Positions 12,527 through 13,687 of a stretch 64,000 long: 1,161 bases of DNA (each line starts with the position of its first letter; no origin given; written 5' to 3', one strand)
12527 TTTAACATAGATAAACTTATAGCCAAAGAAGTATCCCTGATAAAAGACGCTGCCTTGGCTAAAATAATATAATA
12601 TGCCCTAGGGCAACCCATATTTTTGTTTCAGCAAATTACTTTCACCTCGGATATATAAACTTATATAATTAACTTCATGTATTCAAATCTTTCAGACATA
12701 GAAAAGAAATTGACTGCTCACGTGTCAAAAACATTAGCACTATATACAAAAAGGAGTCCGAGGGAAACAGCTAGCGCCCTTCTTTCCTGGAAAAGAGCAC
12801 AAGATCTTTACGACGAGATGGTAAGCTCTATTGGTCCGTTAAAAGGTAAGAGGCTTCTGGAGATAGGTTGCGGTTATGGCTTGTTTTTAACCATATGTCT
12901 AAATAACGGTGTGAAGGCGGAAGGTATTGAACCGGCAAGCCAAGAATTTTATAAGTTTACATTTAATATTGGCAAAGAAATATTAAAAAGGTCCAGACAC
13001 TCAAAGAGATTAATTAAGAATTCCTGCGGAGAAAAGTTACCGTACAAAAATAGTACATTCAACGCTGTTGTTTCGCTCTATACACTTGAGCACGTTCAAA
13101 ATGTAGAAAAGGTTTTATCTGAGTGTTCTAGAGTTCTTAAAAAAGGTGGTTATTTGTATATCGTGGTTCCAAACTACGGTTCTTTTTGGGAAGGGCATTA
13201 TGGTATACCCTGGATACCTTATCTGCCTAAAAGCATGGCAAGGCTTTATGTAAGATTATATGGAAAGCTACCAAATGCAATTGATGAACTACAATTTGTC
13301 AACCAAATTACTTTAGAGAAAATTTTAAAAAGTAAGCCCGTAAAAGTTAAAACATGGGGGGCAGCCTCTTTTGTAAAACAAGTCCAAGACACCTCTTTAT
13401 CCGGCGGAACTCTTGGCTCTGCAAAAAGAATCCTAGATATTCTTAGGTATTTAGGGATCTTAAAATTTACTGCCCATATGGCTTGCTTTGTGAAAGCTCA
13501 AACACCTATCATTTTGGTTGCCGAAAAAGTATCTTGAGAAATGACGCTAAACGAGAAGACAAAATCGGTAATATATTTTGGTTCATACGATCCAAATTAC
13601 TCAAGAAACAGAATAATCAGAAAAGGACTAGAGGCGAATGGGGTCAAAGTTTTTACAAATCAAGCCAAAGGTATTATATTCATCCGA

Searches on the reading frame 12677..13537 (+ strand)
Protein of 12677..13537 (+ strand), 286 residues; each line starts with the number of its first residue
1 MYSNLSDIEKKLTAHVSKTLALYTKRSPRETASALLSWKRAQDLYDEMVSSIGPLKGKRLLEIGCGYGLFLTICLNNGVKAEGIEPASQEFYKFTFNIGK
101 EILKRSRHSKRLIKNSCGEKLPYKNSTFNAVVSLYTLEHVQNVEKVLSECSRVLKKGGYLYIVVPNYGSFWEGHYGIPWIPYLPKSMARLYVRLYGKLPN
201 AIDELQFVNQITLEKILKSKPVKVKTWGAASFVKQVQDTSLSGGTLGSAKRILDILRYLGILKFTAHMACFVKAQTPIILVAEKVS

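Call 10: search_protein_families(library=pfam, proteins=[window:12677-13537:+], max_evalue=0.001)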
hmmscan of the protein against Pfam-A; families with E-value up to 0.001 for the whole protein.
window:12677-13537:+ (286 aa): 9 families
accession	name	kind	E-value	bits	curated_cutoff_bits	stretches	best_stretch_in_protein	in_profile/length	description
PF13489.12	Methyltransf_23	-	1.2e-17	64.5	27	1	39-182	3-124/164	Methyltransferase domain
PF08241.18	Methyltransf_11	-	1.2e-15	58.3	21.2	1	61-162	1-95/95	Methyltransferase domain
PF13649.12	Methyltransf_25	-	8e-10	39.7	27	1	61-158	2-97/97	Methyltransferase domain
PF08242.18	Methyltransf_12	-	1.8e-09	38.7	30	1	61-160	1-98/98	Methyltransferase domain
PF01209.24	Ubie_methyltran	-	5.9e-09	36.1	20.1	1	34-163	25-152/233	ubiE/COQ5 methyltransferase family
PF13847.12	Methyltransf_31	-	2.9e-07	30.7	27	1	56-165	3-112/145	Methyltransferase domain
PF08003.17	Methyltransf_9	-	7.1e-07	28.9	23.8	1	40-160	99-215/315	Protein of unknown function (DUF1698)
PF07021.18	MetW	-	2.6e-06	27.6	21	1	56-176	13-120/193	Methionine biosynthesis protein MetW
PF02353.26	CMAS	-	1.9e-05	24.6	27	1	48-161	54-163/273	Mycolic acid cyclopropane synthetase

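Call 63: search_protein_families(library=ncbifam, proteins=[window:12677-13537:+], max_evalue=1e-8)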
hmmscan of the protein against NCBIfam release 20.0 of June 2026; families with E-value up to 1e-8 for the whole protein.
window:12677-13537:+ (286 aa): 9 families
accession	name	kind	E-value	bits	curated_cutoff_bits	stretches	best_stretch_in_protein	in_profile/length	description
NF045667.1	MTase_DVU1556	equivalog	2.6e-12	46.7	155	1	44-162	10-119/213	DVU_1556 family methyltransferase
NF043040.1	corrin_prot_MT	hypoth_equivalog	1.7e-11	44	180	1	34-163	20-148/216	corrinoid protein-associated methyltransferase CpaM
TIGR01983.1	UbiG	equivalog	5.5e-11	42.2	102.95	1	53-163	46-152/228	bifunctional 2-polyprenyl-6-hydroxyphenol methylase/3-demethylubiquinol 3-O-methyltransferase UbiG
TIGR01934.1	MenG_MenH_UbiE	subfamily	7.6e-11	41.7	158.35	1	35-218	18-199/223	ubiquinone/menaquinone biosynthesis methyltransferase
NF052510.1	methyltran_MpqE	exception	2.7e-10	40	335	1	46-220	36-212/234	methyl-plastoquinone biosynthesis methyltransferase MpqE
NF011650.0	PRK15068.1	equivalog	3.8e-09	35.9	209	1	44-161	110-224/324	tRNA 5-methoxyuridine(34)/uridine 5-oxyacetic acid(34) synthase CmoB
TIGR02752.1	MenG_heptapren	equivalog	7e-09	35.5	419.85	1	32-161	21-148/231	demethylmenaquinone methyltransferase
NF001243.0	PRK00216.1-4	equivalog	8.5e-09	35.1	235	0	33-160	24-149/237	demethylmenaquinone methyltransferase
TIGR00452.1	TIGR00452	equivalog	9.6e-09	34.5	275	0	42-160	103-217/316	tRNA 5-methoxyuridine(34)/uridine 5-oxyacetic acid(34) synthase CmoB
